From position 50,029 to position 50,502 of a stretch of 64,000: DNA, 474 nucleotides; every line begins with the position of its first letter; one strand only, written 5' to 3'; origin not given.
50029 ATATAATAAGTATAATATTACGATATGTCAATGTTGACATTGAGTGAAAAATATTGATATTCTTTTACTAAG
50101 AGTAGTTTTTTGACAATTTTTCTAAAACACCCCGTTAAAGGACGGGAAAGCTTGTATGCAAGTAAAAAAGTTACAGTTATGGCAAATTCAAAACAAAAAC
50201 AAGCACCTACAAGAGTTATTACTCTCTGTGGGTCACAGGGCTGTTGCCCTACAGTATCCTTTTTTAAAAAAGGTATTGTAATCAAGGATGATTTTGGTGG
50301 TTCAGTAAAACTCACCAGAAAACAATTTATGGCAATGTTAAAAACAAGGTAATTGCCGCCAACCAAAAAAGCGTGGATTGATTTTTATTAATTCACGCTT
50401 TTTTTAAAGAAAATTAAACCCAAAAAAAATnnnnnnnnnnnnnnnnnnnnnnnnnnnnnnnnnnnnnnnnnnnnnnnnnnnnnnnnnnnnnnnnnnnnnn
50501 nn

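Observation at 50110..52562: Candidate sactipeptide-type RiPP locus: Cys-cluster peptide, attenuator, radical SAM/SPASM maturase, MTA phosphorylase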

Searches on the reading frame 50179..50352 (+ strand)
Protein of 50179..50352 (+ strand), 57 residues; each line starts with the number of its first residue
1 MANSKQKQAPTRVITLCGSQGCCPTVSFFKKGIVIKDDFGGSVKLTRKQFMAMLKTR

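Call 3: search_protein_families(library=pfam, proteins=[window:50179-50352:+], max_evalue=0.1)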
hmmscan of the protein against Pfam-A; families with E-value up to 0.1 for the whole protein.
window:50179-50352:+ (57 aa): 0 families

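Call 4: search_protein_families(library=ncbifam, proteins=[window:50179-50352:+], max_evalue=0.1)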
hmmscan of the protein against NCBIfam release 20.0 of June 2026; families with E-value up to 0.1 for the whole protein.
window:50179-50352:+ (57 aa): 0 families

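Call 5: find_homologous_proteins(query=window:50179-50352:+, max_evalue=0.01)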
Query window:50179-50352:+ (57 aa): 4 proteins with E <= 0.01 among 4 candidates.
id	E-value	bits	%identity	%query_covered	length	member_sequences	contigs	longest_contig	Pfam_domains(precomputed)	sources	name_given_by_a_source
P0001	1.1e-30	120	100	100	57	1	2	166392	-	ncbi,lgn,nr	ncbi:MAG: hypothetical protein KBD48_00305 [Candidatus Pacebacteria bacterium]|nr:hypothetical prote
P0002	1.6e-12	64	52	91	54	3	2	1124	-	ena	-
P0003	6.5e-12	62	57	89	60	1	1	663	-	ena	-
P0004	6.6e-8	50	50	96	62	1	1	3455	-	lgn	-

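Call 8: find_encoding_contigs(protein=P0004, flank=5000)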
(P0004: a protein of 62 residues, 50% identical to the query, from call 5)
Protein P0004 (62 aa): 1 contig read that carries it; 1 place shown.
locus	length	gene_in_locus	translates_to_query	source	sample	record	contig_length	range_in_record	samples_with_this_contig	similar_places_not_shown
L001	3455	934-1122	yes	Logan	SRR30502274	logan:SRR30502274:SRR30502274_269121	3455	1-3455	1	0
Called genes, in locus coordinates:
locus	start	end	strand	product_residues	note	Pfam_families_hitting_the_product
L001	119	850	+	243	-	-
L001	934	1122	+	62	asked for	-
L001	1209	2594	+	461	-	PF04055:Radical_SAM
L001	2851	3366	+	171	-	PF01048:PNP_UDP_1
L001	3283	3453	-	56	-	?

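Call 17: find_homologous_proteins(query=A2, max_evalue=0.01)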
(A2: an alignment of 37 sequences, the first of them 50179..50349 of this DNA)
Query A2 (37 sequences) (57 aa, profile of the alignment): 436 proteins with E <= 0.01 among 681 candidates; the best 120 are listed.
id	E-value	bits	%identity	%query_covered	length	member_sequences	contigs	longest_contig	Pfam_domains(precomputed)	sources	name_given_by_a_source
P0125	1.5e-23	100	53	95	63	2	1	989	-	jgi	jgi:hypothetical protein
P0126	1.9e-23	100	58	77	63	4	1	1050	-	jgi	jgi:hypothetical protein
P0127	2.5e-23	99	56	70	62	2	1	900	-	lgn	-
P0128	2.7e-23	99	49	91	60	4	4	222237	-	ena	-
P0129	4.0e-23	99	59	70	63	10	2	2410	-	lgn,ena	-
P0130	4.8e-23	98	57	72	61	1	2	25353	-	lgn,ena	-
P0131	5.3e-23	98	49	82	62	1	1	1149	-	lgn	-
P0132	6.0e-23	98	59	79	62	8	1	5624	-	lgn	-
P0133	6.4e-23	98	49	84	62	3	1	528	-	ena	-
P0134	6.8e-23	98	51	91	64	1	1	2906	-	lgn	-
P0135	7.8e-23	98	52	72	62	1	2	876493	-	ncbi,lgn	-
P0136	8.0e-23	98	56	77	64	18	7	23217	-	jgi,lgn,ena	jgi:hypothetical protein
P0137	8.0e-23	98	54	93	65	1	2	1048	-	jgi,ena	jgi:hypothetical protein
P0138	1.0e-22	97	50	88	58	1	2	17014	-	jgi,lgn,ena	-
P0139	1.3e-22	97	55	72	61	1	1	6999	-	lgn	-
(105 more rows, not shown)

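Call 18: search_protein_families(library=pfam, alignment_id=A2, max_evalue=10)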
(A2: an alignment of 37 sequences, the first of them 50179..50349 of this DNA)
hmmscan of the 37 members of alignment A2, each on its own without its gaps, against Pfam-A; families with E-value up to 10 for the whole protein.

A. member 1, window:50179-50349:+ (57 aa): 0 families

B. families by the number of members that match (of 37 scanned): 10 families
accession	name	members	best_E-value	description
PF08329.16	ChitinaseA_N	5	0.00054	Chitinase A, N-terminal domain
PF24123.1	Myosin_VII_N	5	0.0026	Myosin VII N-terminal beta barrel domain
PF22727.1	NCH2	1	0.049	NACHT C-terminal Helical domain 2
PF07654.21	C1-set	1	0.076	Immunoglobulin C1-set domain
PF24388.1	Permuted_GreAB-C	1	0.088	Permuted GreAB-C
PF25159.1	DUF7826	1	0.089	Repeat of unknown function (DUF7826)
PF14794.11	DUF4479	1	0.1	Domain of unknown function (DUF4479)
PF12667.13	NigD_N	1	0.12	NigD-like N-terminal OB domain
PF12073.14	DUF3553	1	0.13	Protein of unknown function (DUF3553)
PF23465.1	DUF7131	1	0.24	Domain of unknown function (DUF7131)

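Call 28: predict_structure(alignment_id=A3)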
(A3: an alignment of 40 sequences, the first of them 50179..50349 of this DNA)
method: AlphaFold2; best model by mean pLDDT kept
length: 57 residues; sequences in the alignment: 40
mean_pLDDT: 84.1   pTM: 0.62
mean pLDDT of the five models: 84.1, 82.2, 79.8, 79.2, 77.4
residues with pLDDT >= 90: 29; 70-90: 20; 50-70: 4; < 50: 4
segments of 3 or more residues with pLDDT < 50: 1-4
pLDDT, mean of each block of 10 residues (from residue 1): 58 88 90 91 92 86
secondary structure, 60 per line:
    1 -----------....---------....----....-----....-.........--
elements in order: E12-15 E25-28 E33-36 E42-45 H47-55

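Call 29: search_protein_representatives(alignment_id=A3)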
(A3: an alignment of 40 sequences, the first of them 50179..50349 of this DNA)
Query: 40 sequences, 63 profile positions. Proteins with E-value up to 0.001 (for the whole library): 542; up to 1e-10: 86; up to 1e-30: 0. The best 150 are listed.
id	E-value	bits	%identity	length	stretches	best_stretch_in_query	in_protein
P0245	7.8e-28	112.0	-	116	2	6-58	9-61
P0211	8.3e-26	105.5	-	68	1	4-58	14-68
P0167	4.2e-24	100.1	-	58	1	5-57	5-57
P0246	7.4e-24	99.3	-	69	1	4-51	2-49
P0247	5.8e-23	96.4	-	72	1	5-60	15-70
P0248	1.3e-22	95.3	-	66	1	2-58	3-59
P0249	2.4e-21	91.3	-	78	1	2-60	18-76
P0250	8.5e-21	89.5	-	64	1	6-58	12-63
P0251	3.9e-20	87.4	-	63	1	2-60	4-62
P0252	5.9e-20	86.8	-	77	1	5-60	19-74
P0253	6.5e-20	86.7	-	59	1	4-59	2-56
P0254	1.1e-19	85.9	-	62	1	3-58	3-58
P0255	1.9e-19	85.2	-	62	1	5-57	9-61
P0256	6.6e-19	83.4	-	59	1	7-60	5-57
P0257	7.2e-19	83.3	-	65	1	5-60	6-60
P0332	1.7e-10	56.5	-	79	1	10-53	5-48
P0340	4.8e-10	55.0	-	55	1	13-53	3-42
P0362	4.0e-09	52.1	-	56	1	13-54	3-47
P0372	6.1e-09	51.5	-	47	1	15-56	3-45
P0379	8.5e-09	51.0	-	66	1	11-51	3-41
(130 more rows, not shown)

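Call 33: find_encoding_contigs(protein=P0340, flank=5000, max_places=4)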
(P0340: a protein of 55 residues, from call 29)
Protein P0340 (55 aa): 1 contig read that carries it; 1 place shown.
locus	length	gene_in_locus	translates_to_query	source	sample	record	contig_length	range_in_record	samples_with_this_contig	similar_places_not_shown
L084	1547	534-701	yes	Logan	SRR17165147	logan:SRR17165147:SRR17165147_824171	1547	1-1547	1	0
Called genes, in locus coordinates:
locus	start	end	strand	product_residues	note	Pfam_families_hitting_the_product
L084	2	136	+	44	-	?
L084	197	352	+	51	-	-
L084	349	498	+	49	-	-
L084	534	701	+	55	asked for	-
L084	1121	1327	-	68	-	-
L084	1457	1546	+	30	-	?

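Call 34: find_encoding_contigs(protein=P0379, flank=5000, max_places=4)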
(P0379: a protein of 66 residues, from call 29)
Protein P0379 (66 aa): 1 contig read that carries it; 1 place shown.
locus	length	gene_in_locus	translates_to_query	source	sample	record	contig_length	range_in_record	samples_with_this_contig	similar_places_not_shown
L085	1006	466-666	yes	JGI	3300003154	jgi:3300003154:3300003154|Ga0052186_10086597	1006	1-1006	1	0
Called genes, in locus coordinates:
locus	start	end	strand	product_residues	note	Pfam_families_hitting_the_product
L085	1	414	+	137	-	?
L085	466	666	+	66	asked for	-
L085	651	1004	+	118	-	?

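Call 35: find_encoding_contigs(protein=P0372, flank=5000, max_places=4)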
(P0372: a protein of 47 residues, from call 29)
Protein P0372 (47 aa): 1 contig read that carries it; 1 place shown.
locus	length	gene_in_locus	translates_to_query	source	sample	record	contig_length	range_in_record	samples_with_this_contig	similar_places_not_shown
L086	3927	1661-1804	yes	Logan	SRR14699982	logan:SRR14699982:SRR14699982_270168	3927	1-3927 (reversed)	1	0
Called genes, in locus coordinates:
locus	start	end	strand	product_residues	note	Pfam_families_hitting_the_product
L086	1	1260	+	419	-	?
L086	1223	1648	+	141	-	-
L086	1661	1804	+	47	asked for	-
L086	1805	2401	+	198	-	-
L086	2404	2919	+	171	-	-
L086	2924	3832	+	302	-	-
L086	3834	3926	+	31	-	?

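Call 36: find_encoding_contigs(protein=P0362, flank=5000, max_places=4)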
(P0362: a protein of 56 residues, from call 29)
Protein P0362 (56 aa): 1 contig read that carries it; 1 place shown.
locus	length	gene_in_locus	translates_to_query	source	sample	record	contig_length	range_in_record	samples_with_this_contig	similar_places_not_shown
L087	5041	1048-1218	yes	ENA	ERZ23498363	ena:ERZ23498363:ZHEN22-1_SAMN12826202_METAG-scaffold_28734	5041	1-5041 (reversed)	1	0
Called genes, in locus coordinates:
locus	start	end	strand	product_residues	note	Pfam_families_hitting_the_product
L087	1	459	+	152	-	?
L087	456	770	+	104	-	-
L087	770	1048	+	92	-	-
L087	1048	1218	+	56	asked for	-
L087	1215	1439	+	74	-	-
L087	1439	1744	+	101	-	-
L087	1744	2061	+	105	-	-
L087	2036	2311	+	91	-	-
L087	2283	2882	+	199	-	-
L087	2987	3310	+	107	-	-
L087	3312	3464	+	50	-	-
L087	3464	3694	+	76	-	-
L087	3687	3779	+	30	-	-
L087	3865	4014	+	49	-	-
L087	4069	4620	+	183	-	-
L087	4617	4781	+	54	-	-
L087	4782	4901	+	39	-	-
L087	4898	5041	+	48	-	?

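Call 37: find_encoding_contigs(protein=P0332, flank=5000, max_places=4)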
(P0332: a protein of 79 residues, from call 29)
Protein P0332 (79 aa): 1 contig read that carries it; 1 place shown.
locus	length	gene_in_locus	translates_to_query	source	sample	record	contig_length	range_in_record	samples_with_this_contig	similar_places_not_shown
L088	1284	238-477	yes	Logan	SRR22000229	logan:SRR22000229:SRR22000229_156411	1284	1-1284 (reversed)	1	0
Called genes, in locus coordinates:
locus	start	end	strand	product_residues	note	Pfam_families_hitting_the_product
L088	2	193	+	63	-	?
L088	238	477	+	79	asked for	-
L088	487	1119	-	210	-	PF08722:Tn7_TnsA-like_N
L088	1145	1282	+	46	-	?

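Call 39: search_solved_structures(query=A3, max_evalue=10, show_alignments=2)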
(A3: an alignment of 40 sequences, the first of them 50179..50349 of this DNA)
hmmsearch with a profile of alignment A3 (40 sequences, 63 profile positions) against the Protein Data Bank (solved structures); distinct sequences matched with E-value up to 10: 5.
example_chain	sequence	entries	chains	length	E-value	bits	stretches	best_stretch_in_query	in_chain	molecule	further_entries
2ehh_A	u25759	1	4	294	0.63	13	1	10-34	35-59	Dihydrodipicolinate synthase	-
7k9m_B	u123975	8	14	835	0.9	12.5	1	11-29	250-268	Phenylalanine--tRNA ligase beta subunit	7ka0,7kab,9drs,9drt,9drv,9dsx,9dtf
7k98_B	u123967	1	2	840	0.91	12.5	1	11-29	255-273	Phenylalanine--tRNA ligase beta subunit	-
7daw_B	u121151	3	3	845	0.92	12.5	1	11-29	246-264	Phenylalanine--tRNA ligase beta subunit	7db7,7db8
3fi9_A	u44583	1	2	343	1.3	11.9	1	40-58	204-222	Malate dehydrogenase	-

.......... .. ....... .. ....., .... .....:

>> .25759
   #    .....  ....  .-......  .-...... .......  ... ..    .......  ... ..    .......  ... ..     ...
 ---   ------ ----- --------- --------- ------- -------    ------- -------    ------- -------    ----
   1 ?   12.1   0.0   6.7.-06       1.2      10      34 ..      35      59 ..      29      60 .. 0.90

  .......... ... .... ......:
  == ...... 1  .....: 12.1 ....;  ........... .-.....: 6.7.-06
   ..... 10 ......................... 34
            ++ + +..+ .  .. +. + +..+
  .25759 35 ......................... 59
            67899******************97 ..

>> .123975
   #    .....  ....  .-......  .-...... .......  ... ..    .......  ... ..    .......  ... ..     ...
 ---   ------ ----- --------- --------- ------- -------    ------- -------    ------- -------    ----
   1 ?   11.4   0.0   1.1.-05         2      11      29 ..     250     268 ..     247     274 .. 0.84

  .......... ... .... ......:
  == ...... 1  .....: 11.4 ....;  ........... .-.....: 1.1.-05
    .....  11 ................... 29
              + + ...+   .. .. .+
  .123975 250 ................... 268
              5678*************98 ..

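Call 56: search_protein_families(library=phrogs, proteins=[L086:1-1260:+, L086:1223-1648:+, L086:1805-2401:+, L086:2404-2919:+, L086:2924-3832:+, L087:2283-2882:+, L087:4069-4620:+, L087:1-459:+, L085:1-414:+, L085:651-1004:+], max_evalue=0.001)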
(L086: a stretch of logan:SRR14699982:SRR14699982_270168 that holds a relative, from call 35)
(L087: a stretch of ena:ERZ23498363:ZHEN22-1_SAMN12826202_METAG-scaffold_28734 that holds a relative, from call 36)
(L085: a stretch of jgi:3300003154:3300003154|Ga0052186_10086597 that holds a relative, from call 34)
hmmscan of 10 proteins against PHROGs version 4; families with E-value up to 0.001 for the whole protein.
L086:1-1260:+ (419 aa): 2 families
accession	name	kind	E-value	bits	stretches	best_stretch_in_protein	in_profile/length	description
phrog_146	-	head and packaging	1.3e-13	51.7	1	11-386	99-495/587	portal protein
phrog_4660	-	head and packaging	3.4e-05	23.4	1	217-300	380-463/765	minor head protein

L086:1223-1648:+ (141 aa): 1 family
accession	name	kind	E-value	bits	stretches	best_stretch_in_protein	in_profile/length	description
phrog_5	-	connector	2e-09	38.6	1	5-97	92-181/239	tail completion or Neck1 protein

L086:1805-2401:+ (198 aa): 0 families

L086:2404-2919:+ (171 aa): 0 families

L086:2924-3832:+ (302 aa): 0 families

L087:2283-2882:+ (199 aa): 0 families

L087:4069-4620:+ (183 aa): 0 families

L087:1-459:+ (152 aa): 0 families

L085:1-414:+ (137 aa): 0 families

L085:651-1004:+ (118 aa): 1 family
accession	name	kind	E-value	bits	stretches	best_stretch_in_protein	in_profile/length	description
phrog_781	-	unknown function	0.00048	20.4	1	32-66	77-111/152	-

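Call 71: fold_search(model_id=the predicted structure, library=viral)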
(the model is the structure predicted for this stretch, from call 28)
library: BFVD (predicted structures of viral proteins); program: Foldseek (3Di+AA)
matches with E <= 10: 984; with E <= 0.001: 0
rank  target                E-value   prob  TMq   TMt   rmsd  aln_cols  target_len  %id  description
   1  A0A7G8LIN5            9.5e-02  1.00  0.57  0.55   2.8        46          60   13  Uncharacterized protein [Gordonia phage Rabbitrun]
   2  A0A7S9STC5            1.1e-01  1.00  0.58  0.46   2.5        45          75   22  Uncharacterized protein [Virus NIOZ-UU157]
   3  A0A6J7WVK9            1.1e-01  1.00  0.65  0.53   7.9        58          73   14  Uncharacterized protein [uncultured Caudovirales phage]
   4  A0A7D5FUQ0            1.7e-01  0.99  0.68  0.57   5.7        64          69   17  Uncharacterized protein [Synechococcus phage S-CAM7]
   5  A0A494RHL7            1.9e-01  1.00  0.59  0.53   2.8        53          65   23  (no name in the UniProt tables at hand)
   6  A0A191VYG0            1.9e-01  0.92  0.46  0.41   6.4        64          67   16  Uncharacterized protein [Roseobacter phage RD-1410W1-01]
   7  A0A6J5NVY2            2.0e-01  0.99  0.60  0.56   2.6        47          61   21  Uncharacterized protein [uncultured Caudovirales phage]
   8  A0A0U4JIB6            2.3e-01  0.97  0.58  0.27   4.3        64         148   12  Uncharacterized protein [Arthrobacter phage Martha]
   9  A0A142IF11            2.6e-01  0.99  0.56  0.35   2.4        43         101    9  Uncharacterized protein [Pseudomonas phage vB_PsyM_KIL4]
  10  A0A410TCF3            2.7e-01  1.00  0.71  0.60   1.6        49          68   14  (no name in the UniProt tables at hand)
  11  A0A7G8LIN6            2.9e-01  1.00  0.69  0.62   1.6        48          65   12  Uncharacterized protein [Gordonia phage Rabbitrun]
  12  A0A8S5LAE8            2.9e-01  1.00  0.64  0.20   1.9        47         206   11  Recombination enhancement, RecA-dependent nuclease [Siphoviridae sp. ctv2R2]
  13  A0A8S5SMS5            2.9e-01  0.99  0.60  0.54   2.5        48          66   10  Uncharacterized protein [Myoviridae sp. ctPoO4]
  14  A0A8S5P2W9            3.2e-01  0.99  0.62  0.31   3.4        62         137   16  Uncharacterized protein [Siphoviridae sp. ctXZQ9]
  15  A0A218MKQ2            3.2e-01  0.98  0.54  0.32   2.9        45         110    7  Uncharacterized protein [uncultured virus]
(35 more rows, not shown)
